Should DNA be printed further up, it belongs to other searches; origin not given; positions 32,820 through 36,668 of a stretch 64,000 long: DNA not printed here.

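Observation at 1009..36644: Recurrent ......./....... and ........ elements in AT-rich upstream regions, with a DP (E2F-partner) factor encoded in the same window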

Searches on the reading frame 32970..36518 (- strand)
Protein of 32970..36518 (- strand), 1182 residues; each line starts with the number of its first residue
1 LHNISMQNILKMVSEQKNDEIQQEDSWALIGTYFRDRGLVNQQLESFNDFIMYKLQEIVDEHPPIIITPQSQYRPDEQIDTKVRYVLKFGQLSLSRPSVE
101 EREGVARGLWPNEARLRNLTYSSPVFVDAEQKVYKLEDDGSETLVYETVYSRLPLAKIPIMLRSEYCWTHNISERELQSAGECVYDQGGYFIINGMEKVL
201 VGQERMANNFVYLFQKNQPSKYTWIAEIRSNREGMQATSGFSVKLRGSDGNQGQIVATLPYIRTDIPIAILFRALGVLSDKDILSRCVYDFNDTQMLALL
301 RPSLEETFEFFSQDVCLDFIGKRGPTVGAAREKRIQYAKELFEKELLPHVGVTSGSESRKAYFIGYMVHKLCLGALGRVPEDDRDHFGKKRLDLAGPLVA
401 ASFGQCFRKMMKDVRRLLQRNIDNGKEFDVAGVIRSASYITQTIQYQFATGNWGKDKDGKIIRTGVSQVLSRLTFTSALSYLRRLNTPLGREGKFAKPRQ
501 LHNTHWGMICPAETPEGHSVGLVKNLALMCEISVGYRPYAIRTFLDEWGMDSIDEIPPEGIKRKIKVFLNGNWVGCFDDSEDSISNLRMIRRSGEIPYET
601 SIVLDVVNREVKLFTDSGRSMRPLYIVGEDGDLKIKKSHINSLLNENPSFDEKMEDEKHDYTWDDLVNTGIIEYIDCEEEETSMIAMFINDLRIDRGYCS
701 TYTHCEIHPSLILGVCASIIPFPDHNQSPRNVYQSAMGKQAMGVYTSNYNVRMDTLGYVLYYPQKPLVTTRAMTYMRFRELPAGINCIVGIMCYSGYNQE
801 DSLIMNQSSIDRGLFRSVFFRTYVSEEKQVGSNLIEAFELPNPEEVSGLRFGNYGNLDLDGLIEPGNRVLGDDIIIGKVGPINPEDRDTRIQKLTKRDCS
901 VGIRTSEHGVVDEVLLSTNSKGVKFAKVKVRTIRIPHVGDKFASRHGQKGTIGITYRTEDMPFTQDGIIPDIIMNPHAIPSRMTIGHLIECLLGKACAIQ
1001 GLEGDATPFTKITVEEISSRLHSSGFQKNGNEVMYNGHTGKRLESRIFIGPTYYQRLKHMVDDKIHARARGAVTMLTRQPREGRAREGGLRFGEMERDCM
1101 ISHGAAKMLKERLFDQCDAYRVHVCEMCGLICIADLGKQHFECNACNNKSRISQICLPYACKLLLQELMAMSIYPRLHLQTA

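Call 8: search_protein_families(library=pfam, proteins=[window:32970-36518:-])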
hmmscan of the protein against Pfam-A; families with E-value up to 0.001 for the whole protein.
window:32970-36518:- (1182 aa): 7 families
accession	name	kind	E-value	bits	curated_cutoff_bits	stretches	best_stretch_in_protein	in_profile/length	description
PF00562.33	RNA_pol_Rpb2_6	-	4.3e-142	474.1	23.4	1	716-1086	1-373/373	RNA polymerase Rpb2, domain 6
PF04563.20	RNA_pol_Rpb2_1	-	1.2e-59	201.7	28.2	1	38-441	1-202/203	RNA polymerase beta subunit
PF04561.19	RNA_pol_Rpb2_2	-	3.2e-43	148.1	21.7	1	208-393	2-190/190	RNA polymerase Rpb2, domain 2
PF04560.25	RNA_pol_Rpb2_7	-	7.3e-31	106.9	32.1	1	1088-1179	1-86/87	RNA polymerase Rpb2, domain 7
PF04565.21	RNA_pol_Rpb2_3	-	8.3e-24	84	21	1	468-532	1-68/68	RNA polymerase Rpb2, domain 3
PF04566.18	RNA_pol_Rpb2_4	-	5.2e-21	74.9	28.7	1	567-627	1-61/62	RNA polymerase Rpb2, domain 4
PF04567.22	RNA_pol_Rpb2_5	-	4.7e-18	66.2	21.1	1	663-709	1-66/66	RNA polymerase Rpb2, domain 5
